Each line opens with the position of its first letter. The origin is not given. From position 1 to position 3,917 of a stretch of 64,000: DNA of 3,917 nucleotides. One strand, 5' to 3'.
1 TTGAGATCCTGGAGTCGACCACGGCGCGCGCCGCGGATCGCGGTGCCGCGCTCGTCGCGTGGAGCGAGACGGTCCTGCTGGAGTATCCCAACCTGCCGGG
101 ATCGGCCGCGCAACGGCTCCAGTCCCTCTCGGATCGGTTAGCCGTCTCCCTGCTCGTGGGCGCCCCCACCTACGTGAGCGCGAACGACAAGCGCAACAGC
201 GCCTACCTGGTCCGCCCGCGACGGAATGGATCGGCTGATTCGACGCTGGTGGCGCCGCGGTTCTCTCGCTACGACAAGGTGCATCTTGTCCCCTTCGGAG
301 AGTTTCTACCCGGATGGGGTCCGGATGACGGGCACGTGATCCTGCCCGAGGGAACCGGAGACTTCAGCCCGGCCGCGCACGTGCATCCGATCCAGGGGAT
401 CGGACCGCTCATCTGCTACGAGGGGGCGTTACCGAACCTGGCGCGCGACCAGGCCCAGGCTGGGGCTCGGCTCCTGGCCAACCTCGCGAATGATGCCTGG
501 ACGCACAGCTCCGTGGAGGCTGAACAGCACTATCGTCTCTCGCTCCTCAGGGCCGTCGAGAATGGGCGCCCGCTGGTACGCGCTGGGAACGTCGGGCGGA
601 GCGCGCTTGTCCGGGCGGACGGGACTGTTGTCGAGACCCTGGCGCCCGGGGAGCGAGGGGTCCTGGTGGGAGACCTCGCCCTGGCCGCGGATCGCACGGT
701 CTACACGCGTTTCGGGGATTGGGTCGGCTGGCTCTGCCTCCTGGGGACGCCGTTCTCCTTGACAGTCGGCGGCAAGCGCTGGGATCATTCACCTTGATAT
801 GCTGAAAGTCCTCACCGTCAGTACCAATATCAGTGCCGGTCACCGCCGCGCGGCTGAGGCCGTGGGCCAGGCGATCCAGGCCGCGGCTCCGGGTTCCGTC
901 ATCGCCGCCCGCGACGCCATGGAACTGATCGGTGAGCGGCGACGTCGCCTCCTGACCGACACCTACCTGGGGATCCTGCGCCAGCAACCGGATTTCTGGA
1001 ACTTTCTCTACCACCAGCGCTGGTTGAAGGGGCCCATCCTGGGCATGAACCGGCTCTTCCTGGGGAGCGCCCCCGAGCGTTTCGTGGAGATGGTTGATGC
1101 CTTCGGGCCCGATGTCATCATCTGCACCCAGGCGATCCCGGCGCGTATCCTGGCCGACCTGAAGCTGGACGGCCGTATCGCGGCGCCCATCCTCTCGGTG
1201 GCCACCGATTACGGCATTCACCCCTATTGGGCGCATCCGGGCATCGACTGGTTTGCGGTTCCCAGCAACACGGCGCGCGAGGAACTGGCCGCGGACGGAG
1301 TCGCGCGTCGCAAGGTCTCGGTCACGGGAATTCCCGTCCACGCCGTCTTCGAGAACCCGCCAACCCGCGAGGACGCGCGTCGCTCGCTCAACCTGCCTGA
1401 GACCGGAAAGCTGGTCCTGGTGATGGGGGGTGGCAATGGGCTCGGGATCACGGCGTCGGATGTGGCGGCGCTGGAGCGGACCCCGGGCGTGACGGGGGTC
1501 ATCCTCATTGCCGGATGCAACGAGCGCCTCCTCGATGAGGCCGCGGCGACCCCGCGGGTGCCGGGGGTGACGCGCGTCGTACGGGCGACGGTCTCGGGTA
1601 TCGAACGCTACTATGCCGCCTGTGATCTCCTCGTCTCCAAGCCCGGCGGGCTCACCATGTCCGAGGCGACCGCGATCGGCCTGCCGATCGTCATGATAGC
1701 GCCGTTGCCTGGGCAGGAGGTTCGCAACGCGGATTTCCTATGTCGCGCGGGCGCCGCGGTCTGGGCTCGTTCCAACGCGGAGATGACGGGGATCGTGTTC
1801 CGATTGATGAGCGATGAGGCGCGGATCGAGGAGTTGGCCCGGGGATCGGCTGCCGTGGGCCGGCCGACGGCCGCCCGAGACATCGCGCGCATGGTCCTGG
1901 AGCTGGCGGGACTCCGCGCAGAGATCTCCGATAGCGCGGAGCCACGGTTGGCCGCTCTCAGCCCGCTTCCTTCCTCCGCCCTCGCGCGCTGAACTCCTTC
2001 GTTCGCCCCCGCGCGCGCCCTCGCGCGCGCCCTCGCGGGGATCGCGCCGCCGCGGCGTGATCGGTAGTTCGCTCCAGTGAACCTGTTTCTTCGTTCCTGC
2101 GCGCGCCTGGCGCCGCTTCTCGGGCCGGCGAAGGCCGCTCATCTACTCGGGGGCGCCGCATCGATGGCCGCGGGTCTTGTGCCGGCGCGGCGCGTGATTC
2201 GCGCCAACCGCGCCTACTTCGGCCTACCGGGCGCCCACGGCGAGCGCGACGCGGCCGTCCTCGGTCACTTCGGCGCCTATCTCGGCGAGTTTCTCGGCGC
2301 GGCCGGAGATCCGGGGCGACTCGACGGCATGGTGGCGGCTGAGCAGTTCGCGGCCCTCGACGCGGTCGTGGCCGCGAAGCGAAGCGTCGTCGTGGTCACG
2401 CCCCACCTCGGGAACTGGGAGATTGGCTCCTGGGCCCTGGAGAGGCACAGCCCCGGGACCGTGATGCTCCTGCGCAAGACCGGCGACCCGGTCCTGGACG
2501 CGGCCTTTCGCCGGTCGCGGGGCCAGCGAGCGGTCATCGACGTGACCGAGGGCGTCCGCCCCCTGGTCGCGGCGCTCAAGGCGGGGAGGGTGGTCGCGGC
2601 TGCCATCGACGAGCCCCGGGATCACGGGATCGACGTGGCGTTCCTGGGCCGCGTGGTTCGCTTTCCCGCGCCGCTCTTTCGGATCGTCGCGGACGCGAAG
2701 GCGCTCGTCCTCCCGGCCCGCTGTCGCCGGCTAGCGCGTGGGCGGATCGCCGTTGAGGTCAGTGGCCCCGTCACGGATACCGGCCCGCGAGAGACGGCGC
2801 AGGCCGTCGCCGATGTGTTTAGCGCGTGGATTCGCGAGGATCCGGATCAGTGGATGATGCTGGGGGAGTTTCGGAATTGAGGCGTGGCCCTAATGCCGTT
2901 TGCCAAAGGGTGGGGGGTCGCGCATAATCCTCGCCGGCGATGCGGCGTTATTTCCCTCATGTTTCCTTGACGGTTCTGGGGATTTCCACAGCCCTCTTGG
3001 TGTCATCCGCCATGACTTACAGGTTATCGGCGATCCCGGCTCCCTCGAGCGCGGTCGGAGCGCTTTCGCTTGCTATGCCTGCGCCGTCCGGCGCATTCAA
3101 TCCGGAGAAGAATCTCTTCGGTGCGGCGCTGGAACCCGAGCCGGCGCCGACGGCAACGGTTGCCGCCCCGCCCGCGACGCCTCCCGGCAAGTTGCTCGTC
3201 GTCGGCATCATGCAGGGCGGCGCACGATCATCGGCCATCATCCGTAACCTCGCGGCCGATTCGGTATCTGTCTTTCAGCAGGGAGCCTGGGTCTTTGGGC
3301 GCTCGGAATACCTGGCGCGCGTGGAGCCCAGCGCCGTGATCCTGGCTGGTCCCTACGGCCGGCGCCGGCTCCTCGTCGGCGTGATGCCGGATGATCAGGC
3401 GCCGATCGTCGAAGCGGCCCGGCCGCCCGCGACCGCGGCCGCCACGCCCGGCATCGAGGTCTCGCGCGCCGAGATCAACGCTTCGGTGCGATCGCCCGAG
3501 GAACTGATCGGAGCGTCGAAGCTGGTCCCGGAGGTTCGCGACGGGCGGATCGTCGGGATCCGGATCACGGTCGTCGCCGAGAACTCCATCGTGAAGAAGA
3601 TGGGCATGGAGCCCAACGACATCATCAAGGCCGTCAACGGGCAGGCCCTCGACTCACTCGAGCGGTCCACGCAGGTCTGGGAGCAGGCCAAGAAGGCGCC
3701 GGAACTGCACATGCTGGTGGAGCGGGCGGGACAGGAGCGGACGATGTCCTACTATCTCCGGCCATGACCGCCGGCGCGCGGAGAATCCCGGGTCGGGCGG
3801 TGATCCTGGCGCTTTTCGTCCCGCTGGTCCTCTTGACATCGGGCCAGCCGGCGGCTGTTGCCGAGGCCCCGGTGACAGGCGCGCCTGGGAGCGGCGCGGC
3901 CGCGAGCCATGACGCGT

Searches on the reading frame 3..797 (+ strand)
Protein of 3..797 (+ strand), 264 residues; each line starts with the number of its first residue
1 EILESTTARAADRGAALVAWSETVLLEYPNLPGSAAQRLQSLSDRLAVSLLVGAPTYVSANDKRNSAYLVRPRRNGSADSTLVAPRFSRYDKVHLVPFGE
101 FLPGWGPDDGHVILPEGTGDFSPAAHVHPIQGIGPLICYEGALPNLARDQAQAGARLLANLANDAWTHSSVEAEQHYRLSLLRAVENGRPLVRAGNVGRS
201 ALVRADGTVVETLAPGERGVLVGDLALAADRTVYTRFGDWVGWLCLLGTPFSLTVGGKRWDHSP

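Call 17: search_protein_families(library=pfam, proteins=[window:3-797:+], max_evalue=0.001)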
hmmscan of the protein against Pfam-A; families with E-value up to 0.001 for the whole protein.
window:3-797:+ (264 aa): 1 family
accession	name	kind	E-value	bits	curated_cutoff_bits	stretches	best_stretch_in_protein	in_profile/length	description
PF00795.27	CN_hydrolase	-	8.8e-26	91.2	23.2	1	5-228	23-249/256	Carbon-nitrogen hydrolase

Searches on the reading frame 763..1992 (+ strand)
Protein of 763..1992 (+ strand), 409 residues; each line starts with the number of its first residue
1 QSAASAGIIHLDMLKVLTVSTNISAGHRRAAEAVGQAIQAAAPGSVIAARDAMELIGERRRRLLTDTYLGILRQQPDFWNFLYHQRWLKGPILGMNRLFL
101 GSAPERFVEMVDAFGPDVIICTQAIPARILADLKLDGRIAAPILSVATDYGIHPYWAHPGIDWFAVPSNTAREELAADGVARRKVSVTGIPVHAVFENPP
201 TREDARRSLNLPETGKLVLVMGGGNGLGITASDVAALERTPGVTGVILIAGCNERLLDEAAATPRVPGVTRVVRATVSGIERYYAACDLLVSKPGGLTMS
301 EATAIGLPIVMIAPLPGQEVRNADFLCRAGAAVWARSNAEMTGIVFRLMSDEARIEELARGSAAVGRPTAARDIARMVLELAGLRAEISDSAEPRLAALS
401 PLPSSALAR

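Call 17: search_protein_families(library=pfam, proteins=[window:763-1992:+], max_evalue=0.001)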
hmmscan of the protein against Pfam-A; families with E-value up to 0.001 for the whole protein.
window:763-1992:+ (409 aa): 1 family
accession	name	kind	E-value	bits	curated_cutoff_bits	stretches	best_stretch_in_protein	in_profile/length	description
PF06925.17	MGDG_synth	-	3e-22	79.9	25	1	27-192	1-169/169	Monogalactosyldiacylglycerol (MGDG) synthase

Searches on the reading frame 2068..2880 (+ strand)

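Call 17: search_protein_families(library=pfam, proteins=[window:2068-2880:+], max_evalue=0.001)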
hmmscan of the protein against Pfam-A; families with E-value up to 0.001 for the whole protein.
window:2068-2880:+ (270 aa): 1 family
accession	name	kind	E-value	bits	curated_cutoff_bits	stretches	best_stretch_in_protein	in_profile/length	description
PF03279.18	Lip_A_acyltrans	-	1.8e-21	77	22.3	1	88-265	104-289/295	Bacterial lipid A biosynthesis acyltransferase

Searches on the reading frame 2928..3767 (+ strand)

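Call 66: search_protein_families(library=pfam, proteins=[window:2928-3767:+], max_evalue=0.001)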
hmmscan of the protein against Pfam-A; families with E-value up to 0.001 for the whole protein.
window:2928-3767:+ (279 aa): 3 families
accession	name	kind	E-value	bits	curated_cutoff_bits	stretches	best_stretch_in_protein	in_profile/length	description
PF11356.14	T2SSC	-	3.5e-05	24.1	27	1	59-140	50-131/141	Type II secretion system protein C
PF00595.29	PDZ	-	6.9e-05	23.6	23.2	1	205-264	21-80/81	PDZ domain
PF17820.7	PDZ_6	-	0.00016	21.8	27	1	213-245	2-34/54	PDZ domain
